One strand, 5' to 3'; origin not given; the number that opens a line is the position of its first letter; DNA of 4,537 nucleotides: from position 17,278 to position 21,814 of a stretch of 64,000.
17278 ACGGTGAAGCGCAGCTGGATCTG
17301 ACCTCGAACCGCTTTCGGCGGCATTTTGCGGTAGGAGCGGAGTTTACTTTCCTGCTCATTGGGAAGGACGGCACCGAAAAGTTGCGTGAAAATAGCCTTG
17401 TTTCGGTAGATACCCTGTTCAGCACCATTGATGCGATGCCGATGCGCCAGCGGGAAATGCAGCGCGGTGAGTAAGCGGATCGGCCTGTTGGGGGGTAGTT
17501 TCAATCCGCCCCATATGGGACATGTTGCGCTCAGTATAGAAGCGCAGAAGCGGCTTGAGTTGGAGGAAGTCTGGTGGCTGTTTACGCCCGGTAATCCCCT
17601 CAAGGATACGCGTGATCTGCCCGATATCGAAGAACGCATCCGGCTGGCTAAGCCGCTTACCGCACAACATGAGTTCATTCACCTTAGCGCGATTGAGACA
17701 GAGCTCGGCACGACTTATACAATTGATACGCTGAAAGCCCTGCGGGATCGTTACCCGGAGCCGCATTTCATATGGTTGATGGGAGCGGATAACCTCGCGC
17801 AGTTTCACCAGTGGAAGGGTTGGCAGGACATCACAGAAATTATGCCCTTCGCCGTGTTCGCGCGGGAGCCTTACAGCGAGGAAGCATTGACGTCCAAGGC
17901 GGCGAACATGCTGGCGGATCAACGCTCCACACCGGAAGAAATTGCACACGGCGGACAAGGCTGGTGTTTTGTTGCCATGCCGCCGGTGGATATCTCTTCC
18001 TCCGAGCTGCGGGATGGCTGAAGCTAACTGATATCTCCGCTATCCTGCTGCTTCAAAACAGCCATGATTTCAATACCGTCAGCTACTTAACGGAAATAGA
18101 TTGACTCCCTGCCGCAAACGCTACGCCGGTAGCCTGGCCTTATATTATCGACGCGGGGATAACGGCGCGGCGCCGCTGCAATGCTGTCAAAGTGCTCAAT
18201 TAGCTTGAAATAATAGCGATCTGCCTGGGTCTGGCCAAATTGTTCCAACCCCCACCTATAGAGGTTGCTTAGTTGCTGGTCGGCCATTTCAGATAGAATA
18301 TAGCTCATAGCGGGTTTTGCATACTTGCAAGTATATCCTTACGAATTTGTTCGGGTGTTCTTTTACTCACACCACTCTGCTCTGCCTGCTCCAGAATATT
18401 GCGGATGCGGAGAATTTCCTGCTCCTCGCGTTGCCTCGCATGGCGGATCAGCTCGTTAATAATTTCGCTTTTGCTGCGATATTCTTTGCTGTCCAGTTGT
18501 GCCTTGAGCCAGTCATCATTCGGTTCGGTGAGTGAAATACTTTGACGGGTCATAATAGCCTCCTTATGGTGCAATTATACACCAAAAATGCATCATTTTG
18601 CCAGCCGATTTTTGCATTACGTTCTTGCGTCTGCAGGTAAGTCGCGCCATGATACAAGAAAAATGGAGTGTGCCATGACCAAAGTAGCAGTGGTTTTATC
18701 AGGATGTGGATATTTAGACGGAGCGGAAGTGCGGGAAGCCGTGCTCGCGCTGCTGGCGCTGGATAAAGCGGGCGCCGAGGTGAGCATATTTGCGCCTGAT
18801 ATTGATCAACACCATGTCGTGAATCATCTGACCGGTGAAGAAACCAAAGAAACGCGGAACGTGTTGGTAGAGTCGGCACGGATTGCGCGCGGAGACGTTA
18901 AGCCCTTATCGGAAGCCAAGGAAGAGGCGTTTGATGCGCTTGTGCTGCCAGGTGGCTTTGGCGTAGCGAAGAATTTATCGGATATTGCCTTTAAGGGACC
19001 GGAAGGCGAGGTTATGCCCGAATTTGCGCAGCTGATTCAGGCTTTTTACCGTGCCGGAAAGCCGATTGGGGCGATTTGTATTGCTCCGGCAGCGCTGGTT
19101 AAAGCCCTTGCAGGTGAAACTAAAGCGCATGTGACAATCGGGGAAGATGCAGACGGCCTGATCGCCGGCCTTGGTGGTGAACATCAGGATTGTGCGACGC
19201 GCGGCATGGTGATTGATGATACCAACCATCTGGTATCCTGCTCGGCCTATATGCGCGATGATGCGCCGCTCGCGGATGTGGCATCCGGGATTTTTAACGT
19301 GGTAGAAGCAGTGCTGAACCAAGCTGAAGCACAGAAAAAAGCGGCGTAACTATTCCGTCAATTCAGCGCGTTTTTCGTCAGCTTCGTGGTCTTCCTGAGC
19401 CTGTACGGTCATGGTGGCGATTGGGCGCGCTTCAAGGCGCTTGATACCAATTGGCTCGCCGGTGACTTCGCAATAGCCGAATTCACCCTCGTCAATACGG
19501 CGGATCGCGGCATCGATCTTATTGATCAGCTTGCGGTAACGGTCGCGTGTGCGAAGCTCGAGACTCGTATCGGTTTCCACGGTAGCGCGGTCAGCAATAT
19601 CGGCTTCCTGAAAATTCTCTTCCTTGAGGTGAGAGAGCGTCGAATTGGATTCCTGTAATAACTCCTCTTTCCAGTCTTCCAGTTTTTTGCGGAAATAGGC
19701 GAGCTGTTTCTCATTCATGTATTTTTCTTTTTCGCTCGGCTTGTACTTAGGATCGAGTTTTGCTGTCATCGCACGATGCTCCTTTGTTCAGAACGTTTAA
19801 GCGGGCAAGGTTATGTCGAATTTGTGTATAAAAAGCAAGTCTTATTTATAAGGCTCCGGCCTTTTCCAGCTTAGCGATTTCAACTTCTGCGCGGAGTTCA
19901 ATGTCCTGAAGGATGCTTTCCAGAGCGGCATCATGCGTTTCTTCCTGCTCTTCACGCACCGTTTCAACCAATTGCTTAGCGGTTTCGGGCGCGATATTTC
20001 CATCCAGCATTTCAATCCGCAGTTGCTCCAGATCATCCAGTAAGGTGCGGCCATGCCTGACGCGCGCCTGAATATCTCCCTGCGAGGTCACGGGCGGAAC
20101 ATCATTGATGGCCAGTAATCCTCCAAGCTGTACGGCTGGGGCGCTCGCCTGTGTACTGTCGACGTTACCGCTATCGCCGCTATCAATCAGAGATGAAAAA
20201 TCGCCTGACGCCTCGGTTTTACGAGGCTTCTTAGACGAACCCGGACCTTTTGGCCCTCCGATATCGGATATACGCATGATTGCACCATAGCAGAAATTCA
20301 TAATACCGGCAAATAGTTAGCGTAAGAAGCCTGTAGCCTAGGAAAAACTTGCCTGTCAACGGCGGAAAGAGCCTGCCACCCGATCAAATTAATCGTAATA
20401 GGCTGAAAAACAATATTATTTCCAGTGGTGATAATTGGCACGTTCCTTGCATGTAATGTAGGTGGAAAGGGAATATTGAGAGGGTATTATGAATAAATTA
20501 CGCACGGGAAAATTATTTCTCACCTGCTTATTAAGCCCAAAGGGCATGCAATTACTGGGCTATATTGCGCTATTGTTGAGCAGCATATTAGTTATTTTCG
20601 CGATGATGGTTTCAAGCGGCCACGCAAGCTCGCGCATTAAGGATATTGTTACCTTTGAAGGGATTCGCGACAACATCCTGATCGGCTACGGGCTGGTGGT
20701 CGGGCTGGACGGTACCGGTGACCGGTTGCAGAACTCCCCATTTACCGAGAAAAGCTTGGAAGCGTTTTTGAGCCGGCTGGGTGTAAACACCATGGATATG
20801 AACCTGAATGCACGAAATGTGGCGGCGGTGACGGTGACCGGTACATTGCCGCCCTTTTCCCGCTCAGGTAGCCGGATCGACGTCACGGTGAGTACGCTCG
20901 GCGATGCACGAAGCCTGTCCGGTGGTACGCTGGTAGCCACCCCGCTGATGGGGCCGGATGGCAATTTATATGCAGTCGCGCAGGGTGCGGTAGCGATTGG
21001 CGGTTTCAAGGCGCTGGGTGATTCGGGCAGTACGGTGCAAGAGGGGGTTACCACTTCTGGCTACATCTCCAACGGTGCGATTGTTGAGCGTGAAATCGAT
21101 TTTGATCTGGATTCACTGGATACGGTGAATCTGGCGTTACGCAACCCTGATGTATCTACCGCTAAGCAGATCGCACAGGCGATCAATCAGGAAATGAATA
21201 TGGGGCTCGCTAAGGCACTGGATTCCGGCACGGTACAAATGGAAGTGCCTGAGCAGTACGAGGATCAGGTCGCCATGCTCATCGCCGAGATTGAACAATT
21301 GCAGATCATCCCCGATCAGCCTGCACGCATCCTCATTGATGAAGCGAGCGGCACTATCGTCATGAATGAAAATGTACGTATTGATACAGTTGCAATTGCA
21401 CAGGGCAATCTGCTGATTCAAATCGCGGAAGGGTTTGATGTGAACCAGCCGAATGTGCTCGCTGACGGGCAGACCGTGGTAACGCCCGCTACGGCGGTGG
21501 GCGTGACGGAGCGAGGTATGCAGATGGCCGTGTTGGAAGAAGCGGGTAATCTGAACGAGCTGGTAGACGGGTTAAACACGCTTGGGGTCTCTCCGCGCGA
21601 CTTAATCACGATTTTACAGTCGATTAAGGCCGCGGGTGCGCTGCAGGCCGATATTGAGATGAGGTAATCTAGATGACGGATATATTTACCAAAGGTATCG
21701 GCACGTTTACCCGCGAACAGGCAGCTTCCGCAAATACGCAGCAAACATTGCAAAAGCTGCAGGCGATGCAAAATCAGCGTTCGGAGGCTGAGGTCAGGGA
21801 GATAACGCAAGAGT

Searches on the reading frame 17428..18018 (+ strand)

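Call 58: search_protein_families(library=pfam, proteins=[window:17428-18018:+], max_evalue=0.00001)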
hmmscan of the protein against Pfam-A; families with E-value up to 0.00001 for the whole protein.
window:17428-18018:+ (197 aa): 1 family
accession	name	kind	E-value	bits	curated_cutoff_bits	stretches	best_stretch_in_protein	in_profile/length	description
PF01467.32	CTP_transf_like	-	3.8e-18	66.4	21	1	20-196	1-132/133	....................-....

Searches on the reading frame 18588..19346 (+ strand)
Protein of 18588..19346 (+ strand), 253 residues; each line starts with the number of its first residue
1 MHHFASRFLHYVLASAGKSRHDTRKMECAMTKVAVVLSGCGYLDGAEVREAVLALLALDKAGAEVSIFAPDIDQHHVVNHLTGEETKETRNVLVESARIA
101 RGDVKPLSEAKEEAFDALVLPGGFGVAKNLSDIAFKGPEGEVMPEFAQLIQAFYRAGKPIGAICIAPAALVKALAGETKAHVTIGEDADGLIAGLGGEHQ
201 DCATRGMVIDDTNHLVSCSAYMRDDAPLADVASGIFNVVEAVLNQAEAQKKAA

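Call 58: search_protein_families(library=pfam, proteins=[window:18588-19346:+], max_evalue=0.00001)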
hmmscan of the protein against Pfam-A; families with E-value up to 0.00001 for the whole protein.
window:18588-19346:+ (253 aa): 1 family
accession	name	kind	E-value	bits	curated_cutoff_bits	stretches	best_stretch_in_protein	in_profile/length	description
PF01965.30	DJ-1_PfpI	-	1.3e-10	41.8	26.6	1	44-179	9-116/165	DJ-1/PfpI family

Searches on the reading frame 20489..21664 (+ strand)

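Call 18: search_protein_families(library=pfam, proteins=[window:20489-21664:+], max_evalue=0.00001)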
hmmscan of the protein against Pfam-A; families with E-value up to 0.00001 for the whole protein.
window:20489-21664:+ (392 aa): 1 family
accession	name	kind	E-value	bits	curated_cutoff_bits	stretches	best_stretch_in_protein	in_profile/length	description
PF02119.21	FlgI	-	1.4e-131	438.9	25.3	1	49-390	1-342/343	Flagellar P-ring protein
